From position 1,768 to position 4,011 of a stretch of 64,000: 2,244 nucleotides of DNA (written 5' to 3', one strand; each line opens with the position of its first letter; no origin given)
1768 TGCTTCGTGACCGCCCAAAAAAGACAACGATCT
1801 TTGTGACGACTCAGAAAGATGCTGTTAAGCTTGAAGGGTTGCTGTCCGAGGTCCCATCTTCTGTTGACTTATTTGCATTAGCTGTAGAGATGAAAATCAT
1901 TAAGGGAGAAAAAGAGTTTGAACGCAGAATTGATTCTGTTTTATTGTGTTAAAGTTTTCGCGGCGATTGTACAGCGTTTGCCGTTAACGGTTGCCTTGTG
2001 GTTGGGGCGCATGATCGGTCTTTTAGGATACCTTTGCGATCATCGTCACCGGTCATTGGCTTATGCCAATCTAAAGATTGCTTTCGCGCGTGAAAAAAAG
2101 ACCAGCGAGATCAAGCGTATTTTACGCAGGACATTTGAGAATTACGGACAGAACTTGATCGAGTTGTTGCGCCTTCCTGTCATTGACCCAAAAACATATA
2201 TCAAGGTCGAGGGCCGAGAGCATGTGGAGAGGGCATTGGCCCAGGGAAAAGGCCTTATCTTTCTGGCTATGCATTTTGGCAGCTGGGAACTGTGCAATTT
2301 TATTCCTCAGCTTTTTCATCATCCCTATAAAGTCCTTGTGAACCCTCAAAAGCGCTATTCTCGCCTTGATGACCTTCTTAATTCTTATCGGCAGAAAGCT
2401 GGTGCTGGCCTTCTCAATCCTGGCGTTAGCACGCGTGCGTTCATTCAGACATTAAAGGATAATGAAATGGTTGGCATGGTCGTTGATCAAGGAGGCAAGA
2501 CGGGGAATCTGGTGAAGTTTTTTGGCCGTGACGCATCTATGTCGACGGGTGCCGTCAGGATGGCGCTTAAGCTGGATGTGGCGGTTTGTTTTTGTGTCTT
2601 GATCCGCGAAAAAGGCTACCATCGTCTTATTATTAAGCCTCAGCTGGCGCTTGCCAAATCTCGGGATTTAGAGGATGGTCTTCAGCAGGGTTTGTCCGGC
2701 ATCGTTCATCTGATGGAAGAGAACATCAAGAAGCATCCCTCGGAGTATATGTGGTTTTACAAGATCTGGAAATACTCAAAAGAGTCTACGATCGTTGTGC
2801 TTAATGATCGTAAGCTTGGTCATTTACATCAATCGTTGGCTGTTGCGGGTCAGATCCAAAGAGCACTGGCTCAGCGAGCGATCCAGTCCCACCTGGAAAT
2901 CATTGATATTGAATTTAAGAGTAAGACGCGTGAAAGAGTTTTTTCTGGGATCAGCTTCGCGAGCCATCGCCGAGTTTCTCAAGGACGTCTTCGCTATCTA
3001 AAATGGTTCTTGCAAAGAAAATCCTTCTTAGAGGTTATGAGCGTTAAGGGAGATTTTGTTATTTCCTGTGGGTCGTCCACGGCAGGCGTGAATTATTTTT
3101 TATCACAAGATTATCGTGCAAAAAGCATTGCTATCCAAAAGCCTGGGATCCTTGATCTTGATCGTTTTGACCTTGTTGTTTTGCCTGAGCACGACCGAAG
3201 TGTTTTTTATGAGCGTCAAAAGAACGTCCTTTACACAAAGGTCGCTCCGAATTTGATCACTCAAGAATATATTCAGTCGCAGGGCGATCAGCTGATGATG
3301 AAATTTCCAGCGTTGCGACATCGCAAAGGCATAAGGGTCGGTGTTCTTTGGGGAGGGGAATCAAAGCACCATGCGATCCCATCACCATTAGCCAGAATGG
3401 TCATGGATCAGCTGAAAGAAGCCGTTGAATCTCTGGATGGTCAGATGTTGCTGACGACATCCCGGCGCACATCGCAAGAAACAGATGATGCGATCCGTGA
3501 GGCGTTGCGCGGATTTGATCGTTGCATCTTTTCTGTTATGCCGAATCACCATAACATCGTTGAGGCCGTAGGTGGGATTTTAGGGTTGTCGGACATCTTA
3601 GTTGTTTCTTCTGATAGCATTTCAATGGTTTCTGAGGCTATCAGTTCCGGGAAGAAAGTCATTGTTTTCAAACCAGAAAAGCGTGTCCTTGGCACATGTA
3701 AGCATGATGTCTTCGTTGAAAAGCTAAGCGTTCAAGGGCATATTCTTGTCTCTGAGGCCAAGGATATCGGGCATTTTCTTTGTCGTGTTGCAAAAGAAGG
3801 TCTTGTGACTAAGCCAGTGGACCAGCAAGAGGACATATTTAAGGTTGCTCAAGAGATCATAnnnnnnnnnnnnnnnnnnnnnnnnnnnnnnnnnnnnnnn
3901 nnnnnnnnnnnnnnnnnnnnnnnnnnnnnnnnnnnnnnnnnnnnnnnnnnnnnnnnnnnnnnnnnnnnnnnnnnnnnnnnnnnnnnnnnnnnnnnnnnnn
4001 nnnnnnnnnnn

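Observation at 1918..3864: LpxL-type late acyltransferase fused to an ELM1/DUF1022-like domain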

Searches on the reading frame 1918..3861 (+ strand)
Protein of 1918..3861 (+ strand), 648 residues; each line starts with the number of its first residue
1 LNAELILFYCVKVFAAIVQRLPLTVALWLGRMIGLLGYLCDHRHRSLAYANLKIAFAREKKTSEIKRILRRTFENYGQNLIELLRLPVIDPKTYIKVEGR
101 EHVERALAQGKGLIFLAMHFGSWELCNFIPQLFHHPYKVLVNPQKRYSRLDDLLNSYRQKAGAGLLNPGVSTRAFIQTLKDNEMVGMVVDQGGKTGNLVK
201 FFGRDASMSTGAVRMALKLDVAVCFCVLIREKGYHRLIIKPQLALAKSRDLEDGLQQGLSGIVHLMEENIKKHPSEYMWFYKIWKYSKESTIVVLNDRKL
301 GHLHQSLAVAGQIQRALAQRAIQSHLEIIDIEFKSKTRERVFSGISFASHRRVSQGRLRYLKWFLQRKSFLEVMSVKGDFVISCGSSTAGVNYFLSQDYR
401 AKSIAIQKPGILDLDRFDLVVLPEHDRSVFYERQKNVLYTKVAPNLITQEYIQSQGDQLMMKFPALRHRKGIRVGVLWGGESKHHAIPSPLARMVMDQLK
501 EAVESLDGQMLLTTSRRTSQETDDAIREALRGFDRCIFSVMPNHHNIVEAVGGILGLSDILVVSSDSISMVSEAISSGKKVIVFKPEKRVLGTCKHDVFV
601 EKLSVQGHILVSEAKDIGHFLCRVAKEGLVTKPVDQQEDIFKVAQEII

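Call 3: search_protein_families(library=pfam, proteins=[window:1918-3861:+], max_evalue=0.01)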
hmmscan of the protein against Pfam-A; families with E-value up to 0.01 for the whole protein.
window:1918-3861:+ (648 aa): 2 families
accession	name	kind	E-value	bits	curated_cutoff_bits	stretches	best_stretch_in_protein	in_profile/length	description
PF06258.17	Mito_fiss_Elm1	-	2.5e-46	158.6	27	1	301-610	2-276/304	Mitochondrial fission ELM1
PF03279.18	Lip_A_acyltrans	-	2.6e-44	152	22.3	1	8-285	16-294/295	Bacterial lipid A biosynthesis acyltransferase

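Call 4: search_protein_families(library=ncbifam, proteins=[window:1918-3861:+], max_evalue=0.01)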
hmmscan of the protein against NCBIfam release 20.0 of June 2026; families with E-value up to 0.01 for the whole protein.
window:1918-3861:+ (648 aa): 17 families
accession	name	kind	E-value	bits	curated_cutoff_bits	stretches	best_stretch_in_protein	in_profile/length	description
NF006270.0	PRK08419.1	equivalog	4.5e-38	131.2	248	1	5-288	4-292/298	lipid A biosynthesis lauroyl acyltransferase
NF006487.0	PRK08905.1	equivalog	4.7e-29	101.3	281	1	12-288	4-277/290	lysophospholipid acyltransferase family protein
TIGR02207.1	lipid_A_htrB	subfamily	6.9e-25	88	297.8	1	9-289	17-296/303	LpxL/LpxP family Kdo(2)-lipid IV(A) lauroyl/palmitoleoyl acyltransferase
NF005120.0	PRK06553.1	equivalog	1.5e-24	86.9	273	1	25-285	41-307/308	lipid A biosynthesis lauroyl acyltransferase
NF005150.0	PRK06628.1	equivalog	5e-21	75.4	350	1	46-285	51-289/290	lipid A biosynthesis lauroyl acyltransferase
NF005340.0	PRK06860.1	subfamily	1.5e-20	73.6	398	1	8-290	22-303/309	lipid A biosynthesis lauroyl acyltransferase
NF006437.0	PRK08733.1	equivalog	2.9e-19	69.3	540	1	10-287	23-297/306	LpxL/LpxP family Kdo(2)-lipid IV(A) lauroyl/palmitoleoyl acyltransferase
NF005919.0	PRK07920.1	equivalog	4.9e-18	65.2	209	1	17-285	21-294/311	phosphatidylinositol mannoside acyltransferase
NF004191.0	PRK05646.1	equivalog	1.8e-17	63.5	491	1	17-288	27-299/310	lipid A biosynthesis lauroyl acyltransferase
NF006507.0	PRK08943.1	subfamily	2.1e-16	59.9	337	1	14-292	33-312/322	lipid A biosynthesis (KDO)2-(lauroyl)-lipid IVA acyltransferase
NF005399.0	PRK06946.1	subfamily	1.3e-15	57.4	343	1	14-286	13-285/294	lipid A biosynthesis lauroyl acyltransferase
NF004190.0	PRK05645.1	equivalog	5.7e-15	55.2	377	1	17-286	15-286/295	lysophospholipid acyltransferase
NF004569.0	PRK05906.1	equivalog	6.7e-15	54.8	439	1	101-286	130-314/454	lipid A biosynthesis lauroyl acyltransferase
NF006438.0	PRK08734.1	equivalog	1e-14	54.3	363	1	12-284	11-285/305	lauroyl acyltransferase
NF005952.0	PRK08025.1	equivalog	1.3e-14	54.1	517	1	8-285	20-295/306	kdo(2)-lipid IV(A) palmitoleoyltransferase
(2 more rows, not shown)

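Call 6: find_homologous_proteins(query=window:1918-3861:+, max_evalue=0.00001)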
Query window:1918-3861:+ (648 aa): 667 proteins with E <= 0.00001 among 8000 candidates; the best 120 are listed.
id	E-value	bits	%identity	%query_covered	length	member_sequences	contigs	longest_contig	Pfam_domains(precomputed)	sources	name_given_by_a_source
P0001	0.0e+0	1400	96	100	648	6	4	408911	PF06258.18,PF03279.19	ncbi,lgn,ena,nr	ncbi:MAG TPA: ELM1/GtrOC1 family putative glycosyltransferase [Candidatus Omnitrophota bacterium]|nr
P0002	0.0e+0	1148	78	100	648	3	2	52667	PF06258.18,PF03279.19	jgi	-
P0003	0.0e+0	1126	75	100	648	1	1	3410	PF06258.18,PF03279.19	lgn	-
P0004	1.2e-297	1007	68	99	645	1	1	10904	PF06258.18,PF03279.19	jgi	jgi:KDO2-lipid IV(A) lauroyltransferase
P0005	4.9e-296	1002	68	98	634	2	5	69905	PF06258.18,PF03279.19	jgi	-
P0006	5.0e-294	995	69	97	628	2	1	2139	PF06258.18,PF03279.19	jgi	-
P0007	1.4e-282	957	65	100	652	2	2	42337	PF06258.18,PF03279.19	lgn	-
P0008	1.8e-281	953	65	99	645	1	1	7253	PF06258.18,PF03279.19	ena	-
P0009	3.4e-275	933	63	100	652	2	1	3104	PF06258.18,PF03279.19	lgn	-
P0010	3.5e-254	863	58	100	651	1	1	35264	PF06258.18,PF03279.19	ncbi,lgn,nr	ncbi:MAG: ELM1/GtrOC1 family putative glycosyltransferase [Candidatus Omnitrophica bacterium]|nr:ELM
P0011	4.2e-251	853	58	100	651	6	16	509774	PF06258.18,PF03279.19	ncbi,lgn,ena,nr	ncbi:MAG: ELM1/GtrOC1 family putative glycosyltransferase [Candidatus Aceula lacicola]|nr:ELM1/GtrOC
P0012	6.2e-250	849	57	100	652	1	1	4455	PF06258.18,PF03279.19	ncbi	-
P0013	5.9e-249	846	58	100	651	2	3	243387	PF06258.18,PF03279.19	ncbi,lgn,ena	-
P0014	2.1e-248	844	58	100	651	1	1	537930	PF06258.18,PF03279.19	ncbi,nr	ncbi:MAG: ELM1/GtrOC1 family putative glycosyltransferase [Candidatus Aceula meridiana]|nr:ELM1/GtrO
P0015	3.7e-218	744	52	100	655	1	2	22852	PF06258.18,PF03279.19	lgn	-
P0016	6.0e-216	737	52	100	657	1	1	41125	PF06258.18,PF03279.19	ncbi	-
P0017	6.7e-216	737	52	100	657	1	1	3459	PF06258.18,PF03279.19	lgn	-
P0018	4.5e-215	734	51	100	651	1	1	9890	PF06258.18,PF03279.19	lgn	-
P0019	2.0e-212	725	52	100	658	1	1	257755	PF06258.18,PF03279.19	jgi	-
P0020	4.1e-210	718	53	98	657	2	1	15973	PF06258.18,PF03279.19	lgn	-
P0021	3.8e-208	711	51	100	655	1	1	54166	PF06258.18,PF03279.19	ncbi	-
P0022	9.1e-208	710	50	100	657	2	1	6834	PF06258.18,PF03279.19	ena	-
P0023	6.0e-207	707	50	100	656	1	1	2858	PF06258.18,PF03279.19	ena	-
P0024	2.5e-205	702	51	100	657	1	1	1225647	PF06258.18,PF03279.19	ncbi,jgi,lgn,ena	ncbi:MAG: ELM1/GtrOC1 family putative glycosyltransferase [Candidatus Omnitrophota bacterium]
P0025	6.0e-205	701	49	100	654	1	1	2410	PF06258.18,PF03279.19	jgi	-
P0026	6.7e-205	701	48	100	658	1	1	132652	PF06258.18,PF03279.19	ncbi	ncbi:MAG: ELM1/GtrOC1 family putative glycosyltransferase [Candidatus Omnitrophota bacterium]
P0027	1.3e-202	693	50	100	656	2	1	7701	PF06258.18,PF03279.19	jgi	-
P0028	1.5e-200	686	49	100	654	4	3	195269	PF06258.18,PF03279.19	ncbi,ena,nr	ncbi:MAG: hypothetical protein A2Z81_07610 [Omnitrophica WOR_2 bacterium GWA2_45_18]|nr:MAG: hypothe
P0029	1.6e-200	686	48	100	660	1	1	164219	PF06258.18,PF03279.19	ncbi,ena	-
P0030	4.8e-200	685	50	100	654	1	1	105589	PF06258.18,PF03279.19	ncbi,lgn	-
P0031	9.9e-200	683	48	100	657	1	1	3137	PF06258.18,PF03279.19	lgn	-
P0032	1.8e-199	683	49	100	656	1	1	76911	PF06258.18,PF03279.19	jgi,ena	-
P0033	3.5e-199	682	49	100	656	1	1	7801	PF06258.18,PF03279.19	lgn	-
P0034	1.3e-198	680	47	100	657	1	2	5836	PF06258.18,PF03279.19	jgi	-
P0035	4.8e-197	675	49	100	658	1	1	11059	PF06258.18,PF03279.19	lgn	-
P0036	5.9e-197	674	48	100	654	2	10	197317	PF06258.18,PF03279.19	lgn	-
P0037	6.1e-197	674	48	99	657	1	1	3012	PF06258.18,PF03279.19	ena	-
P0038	9.1e-197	674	48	100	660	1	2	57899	PF06258.18,PF03279.19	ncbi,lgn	-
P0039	9.8e-197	674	47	100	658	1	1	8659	PF06258.18,PF03279.19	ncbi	-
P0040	1.9e-196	673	46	100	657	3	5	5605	PF06258.18,PF03279.19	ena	-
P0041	1.9e-196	673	47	100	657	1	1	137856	PF06258.18,PF03279.19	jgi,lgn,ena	-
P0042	7.6e-196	671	48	100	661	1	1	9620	PF06258.18,PF03279.19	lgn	-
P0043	1.1e-195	670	48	100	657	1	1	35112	PF06258.18,PF03279.19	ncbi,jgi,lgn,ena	ncbi:MAG: ELM1/GtrOC1 family putative glycosyltransferase [Candidatus Omnitrophota bacterium]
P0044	1.5e-195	670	49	100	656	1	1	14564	PF06258.18,PF03279.19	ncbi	-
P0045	1.7e-195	670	48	100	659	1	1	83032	PF06258.18,PF03279.19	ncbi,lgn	-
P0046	4.1e-195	668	49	100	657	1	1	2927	PF06258.18,PF03279.19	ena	-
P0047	4.4e-195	668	47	100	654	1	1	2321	PF06258.18,PF03279.19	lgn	-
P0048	6.0e-195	668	47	100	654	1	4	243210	PF06258.18,PF03279.19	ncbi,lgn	-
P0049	9.5e-195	667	49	99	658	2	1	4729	PF06258.18,PF03279.19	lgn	-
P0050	3.6e-194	665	48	100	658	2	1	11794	PF06258.18,PF03279.19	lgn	-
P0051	6.1e-194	664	47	100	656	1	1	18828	PF06258.18,PF03279.19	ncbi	-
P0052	8.3e-194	664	48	100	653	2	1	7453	PF06258.18,PF03279.19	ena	-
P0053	9.1e-194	664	48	100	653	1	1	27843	PF06258.18,PF03279.19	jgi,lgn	jgi:KDO2-lipid IV(A) lauroyltransferase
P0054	1.1e-193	664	49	100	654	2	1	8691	PF06258.18,PF03279.19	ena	-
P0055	2.9e-193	662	48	100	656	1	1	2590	PF06258.18,PF03279.19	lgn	-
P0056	4.5e-193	661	48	100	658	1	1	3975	PF06258.18,PF03279.19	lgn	-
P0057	5.2e-193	661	48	100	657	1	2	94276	PF06258.18,PF03279.19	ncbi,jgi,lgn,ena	-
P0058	6.1e-193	661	49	100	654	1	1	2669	PF06258.18,PF03279.19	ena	-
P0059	1.3e-192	660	47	100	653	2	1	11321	PF06258.18,PF03279.19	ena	-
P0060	4.2e-192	658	47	100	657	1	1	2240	PF06258.18,PF03279.19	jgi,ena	-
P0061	1.8e-191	656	47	100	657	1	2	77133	PF06258.18,PF03279.19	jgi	-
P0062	2.1e-191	656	47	100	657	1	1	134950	PF06258.18,PF03279.19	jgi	jgi:KDO2-lipid IV(A) lauroyltransferase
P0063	2.3e-191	656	47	99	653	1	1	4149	PF06258.18,PF03279.19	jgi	-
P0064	9.1e-191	654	48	97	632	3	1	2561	PF06258.18,PF03279.19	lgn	-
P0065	1.1e-190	654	47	100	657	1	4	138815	PF06258.18,PF03279.19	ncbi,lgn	-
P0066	1.7e-190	653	47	100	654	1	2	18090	PF06258.18,PF03279.19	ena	-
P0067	2.5e-190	652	46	100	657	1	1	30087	PF06258.18,PF03279.19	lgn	-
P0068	4.8e-190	652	47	100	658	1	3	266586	PF06258.18,PF03279.19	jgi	-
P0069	5.3e-190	651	47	100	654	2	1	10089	PF06258.18,PF03279.19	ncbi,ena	-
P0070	6.8e-190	651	48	100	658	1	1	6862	PF06258.18,PF03279.19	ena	-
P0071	1.5e-189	650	47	100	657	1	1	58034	PF06258.18,PF03279.19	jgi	-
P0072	1.7e-189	650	46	100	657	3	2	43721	PF06258.18,PF03279.19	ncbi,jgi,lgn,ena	-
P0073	2.3e-189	649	48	100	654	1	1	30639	PF06258.18,PF03279.19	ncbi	-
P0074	2.9e-189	649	47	100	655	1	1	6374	PF06258.18,PF03279.19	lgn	-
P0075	3.3e-189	649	48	100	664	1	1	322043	PF06258.18,PF03279.19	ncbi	-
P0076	1.1e-188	647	47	100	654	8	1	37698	PF06258.18,PF03279.19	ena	-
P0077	2.0e-188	646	47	100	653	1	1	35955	PF06258.18,PF03279.19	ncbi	-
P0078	2.2e-188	646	48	100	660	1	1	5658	PF06258.18,PF03279.19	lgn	-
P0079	5.4e-188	645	47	100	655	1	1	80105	PF06258.18,PF03279.19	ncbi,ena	-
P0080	8.3e-188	644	47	100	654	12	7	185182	PF06258.18,PF03279.19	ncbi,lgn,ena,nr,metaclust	ncbi:MAG: hypothetical protein A2Y03_02160 [Omnitrophica WOR_2 bacterium GWF2_38_59]|nr:MAG: hypothe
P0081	1.7e-187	643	47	98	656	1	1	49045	PF06258.18,PF03279.19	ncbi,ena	-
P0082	1.8e-187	643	47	100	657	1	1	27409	PF06258.18,PF03279.19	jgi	jgi:KDO2-lipid IV(A) lauroyltransferase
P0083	3.2e-187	642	48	100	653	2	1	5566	PF06258.18,PF03279.19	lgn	-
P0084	6.1e-187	641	47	100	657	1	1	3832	PF06258.18,PF03279.19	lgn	-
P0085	9.5e-187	641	46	100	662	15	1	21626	PF06258.18,PF03279.19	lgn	-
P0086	9.8e-187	641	46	100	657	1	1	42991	PF06258.18,PF03279.19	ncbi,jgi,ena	-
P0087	1.6e-186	640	46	100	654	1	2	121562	PF06258.18,PF03279.19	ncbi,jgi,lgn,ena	-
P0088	1.6e-186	640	48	100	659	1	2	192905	PF06258.18,PF03279.19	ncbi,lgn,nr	ncbi:MAG: ELM1/GtrOC1 family putative glycosyltransferase [Candidatus Omnitrophota bacterium]|nr:ELM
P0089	1.8e-186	640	47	100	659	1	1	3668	PF06258.18,PF03279.19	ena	-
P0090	3.1e-186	639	46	100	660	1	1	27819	PF06258.18,PF03279.19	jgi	jgi:Kdo2-lipid IVA lauroyltransferase/acyltransferase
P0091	5.0e-186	638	47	100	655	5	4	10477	PF06258.18,PF03279.19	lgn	-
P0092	6.2e-186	638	47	100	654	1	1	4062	PF06258.18,PF03279.19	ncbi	-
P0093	7.3e-186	638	45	100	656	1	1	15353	PF06258.18,PF03279.19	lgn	-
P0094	1.9e-185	636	46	100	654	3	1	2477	PF06258.18,PF03279.19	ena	-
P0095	2.7e-185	636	47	98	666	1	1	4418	PF06258.18,PF03279.19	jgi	-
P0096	2.8e-185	636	48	100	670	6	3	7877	PF06258.18,PF03279.19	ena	-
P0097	3.5e-185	635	46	100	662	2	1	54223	PF06258.18,PF03279.19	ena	-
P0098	3.6e-185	635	46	100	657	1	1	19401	PF06258.18,PF03279.19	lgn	-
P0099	4.9e-185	635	45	100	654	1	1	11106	PF06258.18,PF03279.19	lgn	-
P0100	5.0e-185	635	46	100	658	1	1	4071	PF06258.18,PF03279.19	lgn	-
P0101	1.2e-184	634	46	100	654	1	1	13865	PF06258.18,PF03279.19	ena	-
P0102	1.3e-184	634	46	99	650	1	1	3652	PF06258.18,PF03279.19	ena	-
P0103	1.4e-184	633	47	100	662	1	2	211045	PF06258.18,PF03279.19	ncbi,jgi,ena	-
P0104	2.1e-184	633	45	100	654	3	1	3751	PF06258.18,PF03279.19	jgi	-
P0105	2.3e-184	633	46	97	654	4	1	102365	PF06258.18,PF03279.19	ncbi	-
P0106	2.4e-184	633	46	100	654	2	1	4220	PF06258.18,PF03279.19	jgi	-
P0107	2.8e-184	632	46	100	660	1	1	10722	PF06258.18,PF03279.19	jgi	-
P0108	7.1e-184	631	47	98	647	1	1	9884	PF06258.18,PF03279.19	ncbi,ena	-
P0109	7.4e-184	631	45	100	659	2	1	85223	PF06258.18,PF03279.19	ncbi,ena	-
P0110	1.3e-183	630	46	100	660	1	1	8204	PF06258.18,PF03279.19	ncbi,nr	ncbi:MAG: mitochondrial fission ELM1 family protein [Candidatus Omnitrophica bacterium]|nr:mitochond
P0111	1.4e-183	630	46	100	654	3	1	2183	PF06258.18,PF03279.19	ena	-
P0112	1.9e-183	630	46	100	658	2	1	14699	PF06258.18,PF03279.19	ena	-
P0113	1.9e-183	630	46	100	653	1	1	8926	PF06258.18,PF03279.19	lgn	-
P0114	5.4e-183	628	46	100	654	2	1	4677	PF06258.18,PF03279.19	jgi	-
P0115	5.5e-183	628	46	100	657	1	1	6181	PF06258.18,PF03279.19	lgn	-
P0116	5.8e-183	628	47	100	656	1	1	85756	PF06258.18,PF03279.19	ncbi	ncbi:ELM1/GtrOC1 family putative glycosyltransferase [Candidatus Omnitrophota bacterium]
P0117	1.0e-182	627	46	100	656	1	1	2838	PF06258.18,PF03279.19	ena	-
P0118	1.2e-182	627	46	100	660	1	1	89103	PF06258.18,PF03279.19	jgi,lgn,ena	-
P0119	1.2e-182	627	47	98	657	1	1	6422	PF06258.18,PF03279.19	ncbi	-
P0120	1.3e-182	627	45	100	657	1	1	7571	PF06258.18,PF03279.19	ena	-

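Call 28: predict_structure(alignment_id=A1)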
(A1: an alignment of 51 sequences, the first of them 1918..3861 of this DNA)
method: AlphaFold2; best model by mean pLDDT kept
length: 648 residues; sequences in the alignment: 51
mean_pLDDT: 91.0   pTM: 0.85
mean pLDDT of the five models: 91.0, 90.7, 90.3, 89.2, 88.3
residues with pLDDT >= 90: 455; 70-90: 183; 50-70: 9; < 50: 1
segments of 3 or more residues with pLDDT < 50: none
pLDDT, mean of each block of 10 residues (from residue 1): 85 96 94 95 89 89 92 95 94 94 95 92 91 93 85 92 78 86 90 89 91 90 94 91 83 89 94 92 90 93 93 95 94 93 88 75 93 89 91 90 91 90 85 83 92 95 88 94 86 96 96 93 95 94 91 96 93 94 90 86 94 95 93 90 92
secondary structure, 60 per line:
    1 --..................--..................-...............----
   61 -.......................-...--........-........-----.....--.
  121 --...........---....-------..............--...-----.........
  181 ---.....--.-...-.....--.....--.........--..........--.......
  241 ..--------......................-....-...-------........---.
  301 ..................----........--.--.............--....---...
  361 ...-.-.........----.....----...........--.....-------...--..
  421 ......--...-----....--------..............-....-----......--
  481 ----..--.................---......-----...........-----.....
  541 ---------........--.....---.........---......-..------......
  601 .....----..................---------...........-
elements in order: H3-20 H23-40 H42-56 H62-84 H91-94 E95-98 H100-107 E113-117 H123-133 E137-140 H148-161 E164-166 H172-180 E184-188 E197-201 E204-208 H211-219 E222-231 E234-242 H251-272 E289-296 H300-318 E323-330 H336-348 H351-354 H358-363 H367-375 E380-384 H389-399 E402-406 E419-423 E437-440 H449-462 H464-467 E473-478 H489-505 E509-514 H520-530 E536-540 H550-557 E560-564 H568-576 E580-585 H595-605 E610-613 H614-627 H637-647

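Call 32: fold_search(model_id=the predicted structure, library=pdb)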
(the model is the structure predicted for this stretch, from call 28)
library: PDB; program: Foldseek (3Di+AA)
matches with E <= 10: 1402; with E <= 0.001: 132
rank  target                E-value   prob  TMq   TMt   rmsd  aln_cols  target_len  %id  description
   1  5kn7                  3.0e-14  1.00  0.35  0.68   7.2       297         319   23  Lipid A secondary acyltransferase LpxM from Acinetobacter baumannii (released 2016-09-28)
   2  5knk                  4.9e-14  1.00  0.35  0.67   7.1       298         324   22  Lipid A secondary acyltransferase LpxM from Acinetobacter baumannii with catalytic residue substitution (E127A) (released 2016-09-28)
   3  5f2z_D                1.3e-12  1.00  0.33  0.80   2.8       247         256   19  Crystal structure of membrane associated PatA from Mycobacterium smegmatis in complex with palmitate - P21 space group (released 2016-03-09)
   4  5f34_A                1.5e-12  1.00  0.32  0.79   2.8       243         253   20  Crystal structure of membrane associated PatA from Mycobacterium smegmatis in complex with S-hexadecyl Coenzyme A - P2 (released 2016-03-09)
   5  5f2z_A                1.5e-12  1.00  0.33  0.82   2.6       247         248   20  Crystal structure of membrane associated PatA from Mycobacterium smegmatis in complex with palmitate - P21 space group (released 2016-03-09)
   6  5f2t_A                1.7e-12  1.00  0.33  0.82   2.7       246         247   20  Crystal structure of membrane associated PatA from Mycobacterium smegmatis in complex with palmitate - C 2 space group (released 2016-03-09)
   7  5oce_B                2.2e-12  1.00  0.33  0.81   2.6       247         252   20  THE MOLECULAR MECHANISM OF SUBSTRATE RECOGNITION AND CATALYSIS OF THE MEMBRANE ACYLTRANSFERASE PatA -- Complex of PatA (released 2017-12-27)
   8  5f2t_B                2.4e-12  1.00  0.32  0.77   2.6       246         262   20  Crystal structure of membrane associated PatA from Mycobacterium smegmatis in complex with palmitate - C 2 space group (released 2016-03-09)
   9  5f2z_C                2.5e-12  1.00  0.32  0.81   2.7       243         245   20  Crystal structure of membrane associated PatA from Mycobacterium smegmatis in complex with palmitate - P21 space group (released 2016-03-09)
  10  5oce_A                2.6e-12  1.00  0.32  0.79   2.8       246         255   20  THE MOLECULAR MECHANISM OF SUBSTRATE RECOGNITION AND CATALYSIS OF THE MEMBRANE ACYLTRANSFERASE PatA -- Complex of PatA (released 2017-12-27)
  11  5f2z_B                3.1e-12  1.00  0.33  0.80   3.9       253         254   19  Crystal structure of membrane associated PatA from Mycobacterium smegmatis in complex with palmitate - P21 space group (released 2016-03-09)
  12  7ojt_A                7.1e-12  1.00  0.33  0.81   2.7       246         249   20  Crystal structure of unliganded PatA, a membrane associated acyltransferase from Mycobacterium smegmatis (released 2021-10-27)
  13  5f34_C                7.9e-12  1.00  0.33  0.80   2.8       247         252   19  Crystal structure of membrane associated PatA from Mycobacterium smegmatis in complex with S-hexadecyl Coenzyme A - P2 (released 2016-03-09)
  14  5f31                  9.6e-12  1.00  0.33  0.79   2.8       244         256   19  Crystal structure of membrane associated PatA from Mycobacterium smegmatis in complex with palmitate - P 42 21 2 space g (released 2016-03-09)
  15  6tvp_A                6.8e-07  1.00  0.29  0.43  10.5       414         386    9  Structure of Mycobacterium smegmatis alpha-maltose-1-phosphate synthase GlgM (released 2020-04-22)
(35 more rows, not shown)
